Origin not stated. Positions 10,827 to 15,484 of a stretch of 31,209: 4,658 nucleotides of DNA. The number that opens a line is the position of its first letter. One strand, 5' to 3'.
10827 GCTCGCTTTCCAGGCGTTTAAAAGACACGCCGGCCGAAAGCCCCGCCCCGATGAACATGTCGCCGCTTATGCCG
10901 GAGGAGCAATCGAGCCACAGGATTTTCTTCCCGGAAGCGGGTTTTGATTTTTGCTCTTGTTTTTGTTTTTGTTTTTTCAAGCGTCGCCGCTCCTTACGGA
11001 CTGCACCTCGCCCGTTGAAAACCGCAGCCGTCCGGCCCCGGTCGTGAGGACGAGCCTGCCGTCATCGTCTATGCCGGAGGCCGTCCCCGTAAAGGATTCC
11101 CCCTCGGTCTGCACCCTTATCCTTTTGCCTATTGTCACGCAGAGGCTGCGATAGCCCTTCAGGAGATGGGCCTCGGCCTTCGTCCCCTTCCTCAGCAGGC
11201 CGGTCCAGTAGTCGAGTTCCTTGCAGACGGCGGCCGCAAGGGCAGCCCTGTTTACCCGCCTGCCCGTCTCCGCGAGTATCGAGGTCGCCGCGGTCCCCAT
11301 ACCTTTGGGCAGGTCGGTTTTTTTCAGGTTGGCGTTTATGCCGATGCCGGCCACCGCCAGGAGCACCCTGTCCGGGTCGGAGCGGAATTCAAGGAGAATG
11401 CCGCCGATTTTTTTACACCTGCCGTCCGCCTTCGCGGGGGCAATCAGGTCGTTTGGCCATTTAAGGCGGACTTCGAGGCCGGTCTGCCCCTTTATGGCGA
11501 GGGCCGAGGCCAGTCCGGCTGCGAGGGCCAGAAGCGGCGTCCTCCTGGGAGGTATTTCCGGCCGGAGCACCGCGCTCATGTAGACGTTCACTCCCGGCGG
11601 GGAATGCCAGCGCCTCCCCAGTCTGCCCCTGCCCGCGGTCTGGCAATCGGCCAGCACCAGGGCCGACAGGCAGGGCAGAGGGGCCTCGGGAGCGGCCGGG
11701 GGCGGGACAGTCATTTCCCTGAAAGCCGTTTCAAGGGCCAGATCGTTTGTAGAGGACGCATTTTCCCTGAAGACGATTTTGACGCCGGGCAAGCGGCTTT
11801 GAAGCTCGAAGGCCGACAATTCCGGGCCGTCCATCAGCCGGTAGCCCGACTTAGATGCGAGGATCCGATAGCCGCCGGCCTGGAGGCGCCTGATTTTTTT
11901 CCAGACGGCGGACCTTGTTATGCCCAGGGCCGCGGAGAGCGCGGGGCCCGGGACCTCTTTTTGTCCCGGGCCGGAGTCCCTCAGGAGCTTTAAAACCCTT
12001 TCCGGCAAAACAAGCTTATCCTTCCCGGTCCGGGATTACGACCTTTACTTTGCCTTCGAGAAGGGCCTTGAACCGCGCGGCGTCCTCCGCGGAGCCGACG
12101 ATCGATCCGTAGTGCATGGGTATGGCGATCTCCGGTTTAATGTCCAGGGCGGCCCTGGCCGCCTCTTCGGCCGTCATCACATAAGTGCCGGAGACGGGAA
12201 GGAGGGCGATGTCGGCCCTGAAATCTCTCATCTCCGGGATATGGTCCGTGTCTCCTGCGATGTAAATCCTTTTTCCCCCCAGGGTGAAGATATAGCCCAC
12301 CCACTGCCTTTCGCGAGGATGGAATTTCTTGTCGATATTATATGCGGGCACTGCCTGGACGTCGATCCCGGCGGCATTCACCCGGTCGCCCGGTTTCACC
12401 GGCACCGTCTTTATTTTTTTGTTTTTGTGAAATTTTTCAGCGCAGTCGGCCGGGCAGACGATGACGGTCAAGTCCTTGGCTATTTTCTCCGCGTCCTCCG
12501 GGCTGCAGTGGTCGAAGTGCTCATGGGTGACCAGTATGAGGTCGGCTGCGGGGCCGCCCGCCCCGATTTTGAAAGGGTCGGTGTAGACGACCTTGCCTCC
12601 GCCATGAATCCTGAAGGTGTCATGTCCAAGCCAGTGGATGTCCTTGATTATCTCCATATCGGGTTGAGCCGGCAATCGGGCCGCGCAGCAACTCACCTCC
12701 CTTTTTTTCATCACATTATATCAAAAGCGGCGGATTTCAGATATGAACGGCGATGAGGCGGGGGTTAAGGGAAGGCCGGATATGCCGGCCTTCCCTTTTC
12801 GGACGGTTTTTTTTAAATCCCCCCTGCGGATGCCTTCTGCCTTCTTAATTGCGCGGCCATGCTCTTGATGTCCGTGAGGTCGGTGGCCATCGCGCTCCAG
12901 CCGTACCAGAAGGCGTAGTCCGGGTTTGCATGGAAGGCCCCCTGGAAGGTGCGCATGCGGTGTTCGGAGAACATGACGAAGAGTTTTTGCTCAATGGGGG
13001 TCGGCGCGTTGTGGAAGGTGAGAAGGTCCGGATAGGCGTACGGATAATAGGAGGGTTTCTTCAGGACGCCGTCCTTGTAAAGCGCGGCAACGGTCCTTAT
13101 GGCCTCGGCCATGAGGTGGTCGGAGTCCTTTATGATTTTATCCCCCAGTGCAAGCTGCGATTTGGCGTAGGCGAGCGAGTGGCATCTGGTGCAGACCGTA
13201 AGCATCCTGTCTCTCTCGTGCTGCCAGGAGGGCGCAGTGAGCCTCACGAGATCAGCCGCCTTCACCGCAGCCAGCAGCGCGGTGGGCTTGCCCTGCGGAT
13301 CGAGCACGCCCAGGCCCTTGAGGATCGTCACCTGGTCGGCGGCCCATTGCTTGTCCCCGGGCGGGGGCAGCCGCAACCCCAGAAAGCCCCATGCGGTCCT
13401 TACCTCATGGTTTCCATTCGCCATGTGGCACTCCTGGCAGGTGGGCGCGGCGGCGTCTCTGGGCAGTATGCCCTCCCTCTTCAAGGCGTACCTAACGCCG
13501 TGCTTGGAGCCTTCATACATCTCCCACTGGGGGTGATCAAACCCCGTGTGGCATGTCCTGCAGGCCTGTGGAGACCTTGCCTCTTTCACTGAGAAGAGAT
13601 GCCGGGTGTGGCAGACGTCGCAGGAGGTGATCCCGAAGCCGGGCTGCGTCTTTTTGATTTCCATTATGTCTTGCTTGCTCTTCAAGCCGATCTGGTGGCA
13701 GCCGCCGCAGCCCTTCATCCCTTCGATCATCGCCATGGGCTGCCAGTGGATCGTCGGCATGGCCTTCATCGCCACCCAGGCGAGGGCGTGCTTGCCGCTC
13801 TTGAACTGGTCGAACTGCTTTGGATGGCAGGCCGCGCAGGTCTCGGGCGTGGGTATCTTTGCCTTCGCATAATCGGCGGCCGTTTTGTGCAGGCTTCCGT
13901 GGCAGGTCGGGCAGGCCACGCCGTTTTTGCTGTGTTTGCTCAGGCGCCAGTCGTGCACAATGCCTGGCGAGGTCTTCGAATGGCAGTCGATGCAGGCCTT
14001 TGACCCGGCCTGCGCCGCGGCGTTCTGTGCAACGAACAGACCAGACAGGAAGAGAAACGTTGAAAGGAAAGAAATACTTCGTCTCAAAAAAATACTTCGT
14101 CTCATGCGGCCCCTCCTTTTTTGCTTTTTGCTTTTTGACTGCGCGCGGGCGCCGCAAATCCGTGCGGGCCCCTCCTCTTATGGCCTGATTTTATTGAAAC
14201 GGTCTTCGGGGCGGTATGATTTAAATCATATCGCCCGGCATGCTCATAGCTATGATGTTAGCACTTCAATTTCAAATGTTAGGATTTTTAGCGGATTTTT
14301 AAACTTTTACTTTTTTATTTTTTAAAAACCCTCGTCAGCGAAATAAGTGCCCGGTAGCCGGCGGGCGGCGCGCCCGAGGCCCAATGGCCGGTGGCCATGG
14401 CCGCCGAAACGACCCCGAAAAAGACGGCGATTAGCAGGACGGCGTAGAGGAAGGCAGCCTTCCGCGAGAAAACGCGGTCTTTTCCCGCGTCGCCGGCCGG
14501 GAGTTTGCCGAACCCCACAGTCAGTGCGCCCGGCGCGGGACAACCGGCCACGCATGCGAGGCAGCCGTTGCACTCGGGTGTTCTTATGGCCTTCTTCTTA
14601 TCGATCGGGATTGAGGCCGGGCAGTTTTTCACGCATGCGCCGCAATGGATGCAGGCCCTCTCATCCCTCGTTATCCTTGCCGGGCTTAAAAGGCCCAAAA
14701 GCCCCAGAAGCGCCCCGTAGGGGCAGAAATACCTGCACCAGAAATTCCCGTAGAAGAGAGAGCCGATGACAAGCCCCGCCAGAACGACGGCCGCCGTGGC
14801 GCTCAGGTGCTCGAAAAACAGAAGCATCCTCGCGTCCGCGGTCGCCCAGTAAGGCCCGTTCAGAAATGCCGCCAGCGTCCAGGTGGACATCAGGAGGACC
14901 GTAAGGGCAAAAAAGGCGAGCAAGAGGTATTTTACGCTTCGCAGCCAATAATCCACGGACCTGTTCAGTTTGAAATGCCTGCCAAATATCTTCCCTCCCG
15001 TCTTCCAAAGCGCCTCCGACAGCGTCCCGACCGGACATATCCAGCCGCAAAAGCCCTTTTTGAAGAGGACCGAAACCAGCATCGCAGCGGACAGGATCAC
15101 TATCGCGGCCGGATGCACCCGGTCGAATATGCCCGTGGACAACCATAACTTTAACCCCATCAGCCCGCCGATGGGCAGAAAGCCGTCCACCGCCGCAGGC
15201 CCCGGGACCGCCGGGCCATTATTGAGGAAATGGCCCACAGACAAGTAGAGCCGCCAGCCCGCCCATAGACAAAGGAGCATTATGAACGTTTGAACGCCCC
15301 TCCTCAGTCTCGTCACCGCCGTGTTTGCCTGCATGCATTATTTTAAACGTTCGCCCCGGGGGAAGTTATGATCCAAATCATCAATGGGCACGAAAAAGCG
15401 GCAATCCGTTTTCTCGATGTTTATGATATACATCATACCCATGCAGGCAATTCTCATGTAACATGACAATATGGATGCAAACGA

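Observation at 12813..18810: Co-regulated redox island: four transcription units share a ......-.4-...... operator at class II CRP/FNR spacing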

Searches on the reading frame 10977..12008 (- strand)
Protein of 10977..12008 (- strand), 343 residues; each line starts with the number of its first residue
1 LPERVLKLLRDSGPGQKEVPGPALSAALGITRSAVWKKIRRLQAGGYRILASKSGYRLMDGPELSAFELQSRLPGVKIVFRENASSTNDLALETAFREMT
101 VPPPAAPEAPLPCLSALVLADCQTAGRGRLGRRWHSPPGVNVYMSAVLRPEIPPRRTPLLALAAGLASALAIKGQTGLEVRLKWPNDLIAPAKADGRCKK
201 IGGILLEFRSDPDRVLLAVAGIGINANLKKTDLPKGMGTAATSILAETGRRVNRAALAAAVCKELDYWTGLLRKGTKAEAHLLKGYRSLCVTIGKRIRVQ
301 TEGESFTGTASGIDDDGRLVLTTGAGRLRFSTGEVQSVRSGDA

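Call 4: search_protein_families(library=pfam, proteins=[window:10977-12008:-])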
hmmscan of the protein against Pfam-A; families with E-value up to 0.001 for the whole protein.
window:10977-12008:- (343 aa): 3 families
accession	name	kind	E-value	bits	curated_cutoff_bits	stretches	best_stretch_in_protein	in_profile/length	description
PF03099.24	BPL_LplA_LipB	-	1.1e-14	55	21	1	117-225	26-133/133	Biotin/lipoate A/B protein ligase family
PF02237.23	BPL_C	-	4.3e-13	49.4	21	1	292-336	1-46/48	Biotin protein ligase C terminal domain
PF08279.18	HTH_11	-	1.3e-08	35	25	1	16-57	13-55/55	HTH domain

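Call 5: search_protein_families(library=ncbifam, proteins=[window:10977-12008:-])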
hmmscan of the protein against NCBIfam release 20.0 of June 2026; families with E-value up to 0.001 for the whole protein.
window:10977-12008:- (343 aa): 12 families
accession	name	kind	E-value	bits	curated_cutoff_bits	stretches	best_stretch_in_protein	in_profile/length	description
NF008848.0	PRK11886.1-3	equivalog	5.2e-48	163.7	362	1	20-339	17-316/319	bifunctional biotin--[acetyl-CoA-carboxylase] ligase/biotin operon repressor BirA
TIGR00121.1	birA_ligase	equivalog_domain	5.4e-45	153.8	83.1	1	116-336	27-233/235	biotin--[acetyl-CoA-carboxylase] ligase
NF008847.0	PRK11886.1-2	equivalog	1.6e-37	129.5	293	1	18-339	19-317/320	bifunctional biotin--[acetyl-CoA-carboxylase] ligase/biotin operon repressor BirA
NF006206.0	PRK08330.1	equivalog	6.7e-34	117.3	311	1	116-335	37-238/243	biotin--protein ligase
NF008846.0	PRK11886.1-1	equivalog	7.3e-33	114.2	353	1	19-335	18-306/312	bifunctional biotin--[acetyl-CoA-carboxylase] ligase/biotin operon repressor BirA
NF008849.0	PRK11886.1-4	equivalog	7.1e-26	91.1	474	1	20-339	21-317/320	bifunctional biotin--[acetyl-CoA-carboxylase] ligase/biotin operon repressor BirA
NF005405.0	PRK06955.1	equivalog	2.1e-25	89.5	312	1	83-342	40-297/300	biotin--[acetyl-CoA-carboxylase] ligase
NF008850.0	PRK11886.1-5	equivalog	8.9e-24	84.2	489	1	17-337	19-315/320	bifunctional biotin--[acetyl-CoA-carboxylase] ligase/biotin operon repressor BirA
NF009862.0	PRK13325.1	equivalog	2e-16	59.8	761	1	114-342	109-326/592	bifunctional biotin--[acetyl-CoA-carboxylase] ligase/type III pantothenate kinase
TIGR00122.1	birA_repr_reg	equivalog_domain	5.4e-12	45.4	70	1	18-65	13-60/69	biotin operon repressor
NF004607.0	PRK05935.1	equivalog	5.1e-08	32.9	219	1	117-254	32-160/190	biotin--protein ligase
NF006294.0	PRK08477.1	equivalog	4.4e-07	29.5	179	1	116-229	32-134/214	biotin--[acetyl-CoA-carboxylase] ligase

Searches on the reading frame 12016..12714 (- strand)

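Call 4: search_protein_families(library=pfam, proteins=[window:12016-12714:-])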
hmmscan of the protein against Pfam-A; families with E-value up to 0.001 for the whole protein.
window:12016-12714:- (232 aa): 3 families
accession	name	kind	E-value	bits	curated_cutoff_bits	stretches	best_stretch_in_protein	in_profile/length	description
PF13483.12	Lactamase_B_3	-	1.4e-30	106.9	24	1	26-201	2-160/160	Beta-lactamase superfamily domain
PF12706.13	Lactamase_B_2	-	1.7e-23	83.7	27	1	47-202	21-200/200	Beta-lactamase superfamily domain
PF00753.33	Lactamase_B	-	1.1e-05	26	22.7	0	48-71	35-58/196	Metallo-beta-lactamase superfamily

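Call 5: search_protein_families(library=ncbifam, proteins=[window:12016-12714:-])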
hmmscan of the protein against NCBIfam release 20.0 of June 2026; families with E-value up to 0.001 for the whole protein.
window:12016-12714:- (232 aa): 2 families
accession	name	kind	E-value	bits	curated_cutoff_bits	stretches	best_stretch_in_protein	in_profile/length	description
NF001911.0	PRK00685.1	equivalog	4.3e-32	111.5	144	1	26-229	3-221/228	metal-dependent hydrolase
NF008688.0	PRK11709.1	equivalog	6.4e-09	35.1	306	1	45-212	102-293/355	L-ascorbate 6-phosphate lactonase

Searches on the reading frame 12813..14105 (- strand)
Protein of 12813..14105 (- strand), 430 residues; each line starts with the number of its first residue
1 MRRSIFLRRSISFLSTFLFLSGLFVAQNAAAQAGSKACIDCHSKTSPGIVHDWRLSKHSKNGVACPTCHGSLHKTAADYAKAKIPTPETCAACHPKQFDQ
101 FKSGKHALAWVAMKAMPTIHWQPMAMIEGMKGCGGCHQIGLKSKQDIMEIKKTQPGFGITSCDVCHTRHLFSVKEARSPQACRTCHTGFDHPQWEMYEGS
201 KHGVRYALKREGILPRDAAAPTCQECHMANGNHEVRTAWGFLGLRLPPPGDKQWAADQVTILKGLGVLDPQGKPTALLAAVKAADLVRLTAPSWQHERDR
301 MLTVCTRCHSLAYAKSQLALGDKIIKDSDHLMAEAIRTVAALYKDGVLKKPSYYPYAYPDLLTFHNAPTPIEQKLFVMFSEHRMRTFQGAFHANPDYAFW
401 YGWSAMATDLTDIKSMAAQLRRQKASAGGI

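Call 4: search_protein_families(library=pfam, proteins=[window:12813-14105:-])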
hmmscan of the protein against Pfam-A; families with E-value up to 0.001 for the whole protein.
window:12813-14105:- (430 aa): 5 families
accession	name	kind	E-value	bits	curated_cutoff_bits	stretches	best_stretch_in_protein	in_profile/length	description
PF13447.11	Multi-haem_cyto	-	1.5e-28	100.3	21.9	2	62-229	2-175/269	Seven times multi-haem cytochrome CxxCH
PF13435.11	Cytochrome_C554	-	6.2e-13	49.9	20.8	1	89-167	1-84/84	Cytochrome c554 and c-prime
PF14522.11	Cytochrome_C7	-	4e-09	36.6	24.8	0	129-187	12-67/67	Cytochrome c7 and related cytochrome c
PF14537.11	Cytochrom_c3_2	-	3.4e-07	31.1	25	0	58-139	2-66/79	Cytochrome c3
PF09699.15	Paired_CXXCH_1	-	0.00023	21.2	20.6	0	62-96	7-38/41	Doubled CXXCH motif (Paired_CXXCH_1)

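Call 5: search_protein_families(library=ncbifam, proteins=[window:12813-14105:-])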
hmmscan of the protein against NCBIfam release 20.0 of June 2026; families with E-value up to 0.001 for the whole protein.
window:12813-14105:- (430 aa): 5 families
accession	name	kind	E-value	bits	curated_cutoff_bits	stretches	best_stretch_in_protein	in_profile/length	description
NF052343.1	hydrazine_HDH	equivalog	6e-28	97.5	900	2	35-237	116-309/564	hydrazine dehydrogenase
TIGR03508.1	decahem_SO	subfamily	3.6e-12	46.3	192.2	1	27-228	62-249/258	DmsE family decaheme c-type cytochrome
NF041028.1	decahem_GSU2203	exception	1.1e-07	31.4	325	1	30-102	96-163/317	GSU2203 family decaheme c-type cytochrome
NF041198.1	UshA_like_PCGU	equivalog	1.9e-06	26.7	275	2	86-188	407-510/519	UshA-like (seleno)protein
TIGR03153.1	cytochr_NrfH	equivalog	4.4e-06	26.8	134.2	0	80-191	21-138/138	cytochrome c nitrite reductase small subunit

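Call 51: search_solved_structures(query=window:12813-14105:-, max_evalue=0.001, show_alignments=1)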
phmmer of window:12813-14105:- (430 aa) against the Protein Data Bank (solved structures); distinct sequences matched with E-value up to 0.001: 9.
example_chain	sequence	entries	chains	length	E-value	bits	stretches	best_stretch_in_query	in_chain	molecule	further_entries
6h5l_A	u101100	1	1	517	1.7e-29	106.2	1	36-352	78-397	Similar to hydroxylamine oxidoreductase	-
4fas_A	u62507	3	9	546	3.6e-27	98.5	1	58-229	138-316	Hydroxylamine oxidoreductase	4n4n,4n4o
1fgj_A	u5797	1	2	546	4.9e-27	98.1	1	58-229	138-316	HYDROXYLAMINE OXIDOREDUCTASE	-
6m0p_A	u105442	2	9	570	6.4e-27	97.7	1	58-229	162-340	Aerobic hydroxylamine oxidoreductase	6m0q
6hif_G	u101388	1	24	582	5.1e-25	91.4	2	36-238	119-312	Hydrazine dehydrogenase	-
6t5e_A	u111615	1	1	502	5.4e-24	88.1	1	35-236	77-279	Hydroxylamine oxidoreductase-like protein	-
4n4j_A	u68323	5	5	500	1.5e-23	86.6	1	35-236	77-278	hydroxylamine oxidoreductase | Similar to hydroxylamine oxidoreductase hao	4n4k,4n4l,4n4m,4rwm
4qo5_A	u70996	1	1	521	1.1e-18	70.5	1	152-229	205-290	Hypothetical multiheme protein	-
6lod_A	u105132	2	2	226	0.0002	23.6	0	58-123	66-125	MULTIHEME_CYTC domain-containing protein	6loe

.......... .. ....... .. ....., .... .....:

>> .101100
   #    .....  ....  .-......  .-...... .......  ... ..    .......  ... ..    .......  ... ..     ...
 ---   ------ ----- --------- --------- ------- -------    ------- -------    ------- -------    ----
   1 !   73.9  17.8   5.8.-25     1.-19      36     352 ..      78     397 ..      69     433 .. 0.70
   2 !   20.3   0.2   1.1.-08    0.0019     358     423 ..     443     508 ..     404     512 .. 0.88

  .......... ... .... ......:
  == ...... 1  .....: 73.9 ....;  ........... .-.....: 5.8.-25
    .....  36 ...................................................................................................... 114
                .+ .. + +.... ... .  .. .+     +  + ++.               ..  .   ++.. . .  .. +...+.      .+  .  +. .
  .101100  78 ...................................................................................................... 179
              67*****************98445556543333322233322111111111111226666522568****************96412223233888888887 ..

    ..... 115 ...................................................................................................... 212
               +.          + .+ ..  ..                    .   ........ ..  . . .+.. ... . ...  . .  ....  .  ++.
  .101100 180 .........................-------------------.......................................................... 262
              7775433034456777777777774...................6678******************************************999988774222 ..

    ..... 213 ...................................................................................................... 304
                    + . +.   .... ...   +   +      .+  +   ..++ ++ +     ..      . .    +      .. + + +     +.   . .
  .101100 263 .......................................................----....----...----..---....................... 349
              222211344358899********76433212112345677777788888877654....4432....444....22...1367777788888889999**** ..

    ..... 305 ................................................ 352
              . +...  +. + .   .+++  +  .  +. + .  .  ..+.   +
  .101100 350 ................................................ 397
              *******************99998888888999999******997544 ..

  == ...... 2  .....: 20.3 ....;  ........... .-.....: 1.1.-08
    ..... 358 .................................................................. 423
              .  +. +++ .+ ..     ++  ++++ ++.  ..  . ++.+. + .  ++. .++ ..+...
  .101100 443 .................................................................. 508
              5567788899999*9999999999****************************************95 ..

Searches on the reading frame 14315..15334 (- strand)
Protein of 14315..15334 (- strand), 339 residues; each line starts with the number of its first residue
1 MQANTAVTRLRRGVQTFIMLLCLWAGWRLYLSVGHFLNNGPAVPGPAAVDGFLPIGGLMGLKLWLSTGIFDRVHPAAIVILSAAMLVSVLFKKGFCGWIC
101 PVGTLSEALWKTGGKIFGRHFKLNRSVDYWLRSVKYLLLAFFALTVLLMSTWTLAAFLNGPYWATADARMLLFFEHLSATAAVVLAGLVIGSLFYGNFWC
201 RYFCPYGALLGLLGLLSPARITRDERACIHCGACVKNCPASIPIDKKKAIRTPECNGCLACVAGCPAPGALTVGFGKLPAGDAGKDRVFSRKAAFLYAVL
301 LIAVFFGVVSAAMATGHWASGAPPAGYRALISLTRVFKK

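Call 4: search_protein_families(library=pfam, proteins=[window:14315-15334:-])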
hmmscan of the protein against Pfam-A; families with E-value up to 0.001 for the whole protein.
window:14315-15334:- (339 aa): 10 families
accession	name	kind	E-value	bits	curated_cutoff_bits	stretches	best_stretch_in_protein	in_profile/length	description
PF12801.12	Fer4_5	-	2.9e-19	69.2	22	2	74-119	2-47/48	4Fe-4S binding domain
PF13237.11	Fer4_10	-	9.7e-09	35.5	25.5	1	221-266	2-53/53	4Fe-4S dicluster domain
PF00037.32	Fer4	-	1.5e-07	31.4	21.1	1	222-240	2-20/24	4Fe-4S binding domain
PF13187.11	Fer4_9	-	8.4e-07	29.4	27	1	227-267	1-49/52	4Fe-4S dicluster domain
PF14697.11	Fer4_21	-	3e-06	27.7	35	1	224-272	4-58/59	4Fe-4S dicluster domain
PF12837.12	Fer4_6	-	6.6e-06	26.3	25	1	221-241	2-22/24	4Fe-4S binding domain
PF12797.12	Fer4_2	-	7.1e-05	23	24.5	1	221-240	3-22/22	4Fe-4S binding domain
PF13746.11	Fer4_18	-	0.00011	22.8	27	0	223-265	56-95/114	4Fe-4S dicluster domain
PF12838.12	Fer4_7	-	0.00012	22.9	27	0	228-267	2-50/52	4Fe-4S dicluster domain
PF12798.12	Fer4_3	-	0.00039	21.5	27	0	228-240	1-13/15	4Fe-4S binding domain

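Call 5: search_protein_families(library=ncbifam, proteins=[window:14315-15334:-])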
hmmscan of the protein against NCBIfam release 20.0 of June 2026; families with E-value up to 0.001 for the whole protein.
window:14315-15334:- (339 aa): 16 families
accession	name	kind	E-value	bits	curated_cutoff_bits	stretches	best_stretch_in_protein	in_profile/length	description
TIGR02163.1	napH_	subfamily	7.4e-22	78.1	213.05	1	82-266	68-247/255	NapH/MauN family ferredoxin-type protein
NF007013.0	PRK09477.1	equivalog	3.5e-18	65.7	234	1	82-266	88-270/286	quinol dehydrogenase ferredoxin subunit NapH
NF046105.1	TransRegNosR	equivalog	1.7e-14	53.1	1000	1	79-261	482-661/680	transcriptional regulator NosR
NF038196.1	ferrodoxin_EFR1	subfamily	7.1e-08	32.8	75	1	225-267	183-226/242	EFR1 family ferrodoxin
NF007382.0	PRK09898.1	equivalog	4.1e-05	23.2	213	1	219-272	147-199/208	ferredoxin-like protein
NF045874.1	Vhu_polyferre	exception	4.9e-05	22.2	600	1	222-273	3-49/381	F420-non-reducing hydrogenase associated-polyferredoxin VhuB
TIGR04395.1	cutC_activ_rSAM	equivalog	6.2e-05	22.4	360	1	223-268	51-101/309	choline TMA-lyase-activating enzyme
TIGR02912.1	sulfite_red_C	equivalog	9.5e-05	21.5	324.1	1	213-267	156-215/314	sulfite reductase subunit C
NF058577.1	FdxA_fam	equivalog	0.00013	22.1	65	1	227-267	8-50/52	4Fe-4S ferredoxin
TIGR03336.1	IOR_alpha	equivalog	0.00032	19.2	650.9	1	220-267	544-592/595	indolepyruvate ferredoxin oxidoreductase subunit alpha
TIGR02745.1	ccoG_rdxA_fixG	equivalog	0.00034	19.7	316.7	0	82-207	63-191/435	cytochrome c oxidase accessory protein CcoG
TIGR02179.1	PorD_KorD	subfamily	0.0005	20.1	60.05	1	224-267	23-69/78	2-oxoacid:acceptor oxidoreductase, delta subunit, pyruvate/2-ketoisovalerate family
NF040864.1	HgcB_ferredoxin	equivalog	0.00064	19.5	99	1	219-241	37-59/93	mercury methylation ferredoxin HgcB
TIGR02494.1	PFLE_PFLC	subfamily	0.00073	18.9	174.35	0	223-268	45-95/293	glycyl-radical enzyme activating protein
TIGR03287.1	methan_mark_16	hypoth_equivalog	0.00075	18.1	363.95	1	220-282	296-358/391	methanogenesis marker 16 metalloprotein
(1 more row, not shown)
